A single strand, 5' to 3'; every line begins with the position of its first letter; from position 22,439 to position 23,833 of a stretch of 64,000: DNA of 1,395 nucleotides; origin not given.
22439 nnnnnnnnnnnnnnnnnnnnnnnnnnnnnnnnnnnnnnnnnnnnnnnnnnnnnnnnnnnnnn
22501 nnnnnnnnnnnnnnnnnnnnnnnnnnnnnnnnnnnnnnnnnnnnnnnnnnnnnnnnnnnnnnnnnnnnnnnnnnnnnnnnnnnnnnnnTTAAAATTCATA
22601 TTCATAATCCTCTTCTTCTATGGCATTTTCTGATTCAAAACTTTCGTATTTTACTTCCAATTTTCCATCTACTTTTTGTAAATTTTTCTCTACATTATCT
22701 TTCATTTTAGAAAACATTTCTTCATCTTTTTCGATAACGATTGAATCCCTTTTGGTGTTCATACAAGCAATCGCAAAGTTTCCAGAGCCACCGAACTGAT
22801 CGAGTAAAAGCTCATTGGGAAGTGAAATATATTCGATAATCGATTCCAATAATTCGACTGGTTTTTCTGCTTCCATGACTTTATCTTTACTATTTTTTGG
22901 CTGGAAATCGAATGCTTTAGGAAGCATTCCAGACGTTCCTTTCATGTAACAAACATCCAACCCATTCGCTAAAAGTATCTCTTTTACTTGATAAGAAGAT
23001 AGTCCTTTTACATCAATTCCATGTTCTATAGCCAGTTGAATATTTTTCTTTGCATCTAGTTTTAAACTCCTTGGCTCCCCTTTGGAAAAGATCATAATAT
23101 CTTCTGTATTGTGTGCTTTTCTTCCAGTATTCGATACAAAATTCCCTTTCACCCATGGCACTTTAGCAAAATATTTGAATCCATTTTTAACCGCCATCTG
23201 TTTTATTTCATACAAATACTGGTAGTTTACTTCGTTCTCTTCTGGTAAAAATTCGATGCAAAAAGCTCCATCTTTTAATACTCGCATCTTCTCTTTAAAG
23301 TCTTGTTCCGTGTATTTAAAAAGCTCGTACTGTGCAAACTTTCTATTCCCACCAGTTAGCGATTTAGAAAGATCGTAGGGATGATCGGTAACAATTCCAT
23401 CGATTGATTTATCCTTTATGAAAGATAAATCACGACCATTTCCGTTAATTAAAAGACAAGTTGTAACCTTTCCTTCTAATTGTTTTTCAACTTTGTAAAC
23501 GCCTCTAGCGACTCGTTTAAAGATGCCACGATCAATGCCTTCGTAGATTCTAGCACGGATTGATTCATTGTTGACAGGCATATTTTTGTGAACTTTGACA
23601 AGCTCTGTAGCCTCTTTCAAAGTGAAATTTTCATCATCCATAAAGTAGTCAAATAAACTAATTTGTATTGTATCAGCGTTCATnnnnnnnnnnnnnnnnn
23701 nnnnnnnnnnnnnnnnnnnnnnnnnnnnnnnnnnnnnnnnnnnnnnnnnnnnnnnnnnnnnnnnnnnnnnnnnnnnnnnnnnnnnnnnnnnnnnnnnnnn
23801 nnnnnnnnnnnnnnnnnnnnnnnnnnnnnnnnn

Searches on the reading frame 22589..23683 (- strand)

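Call 63: search_protein_families(library=pfam, proteins=[window:22589-23683:-], max_evalue=0.01)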
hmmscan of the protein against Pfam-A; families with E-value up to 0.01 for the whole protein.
window:22589-23683:- (364 aa): 3 families
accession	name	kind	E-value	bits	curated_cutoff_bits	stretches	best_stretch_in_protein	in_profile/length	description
PF01555.25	N6_N4_Mtase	-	1.5e-24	87.7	26.7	1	94-325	1-217/221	DNA methylase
PF02475.24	TRM5-TYW2_MTfase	-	0.0018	18.7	28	1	285-343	32-90/164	TRM5/TYW2 methyltransferase domain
PF03602.21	Cons_hypoth95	-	0.007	16.5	24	0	288-334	40-87/182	Conserved hypothetical protein 95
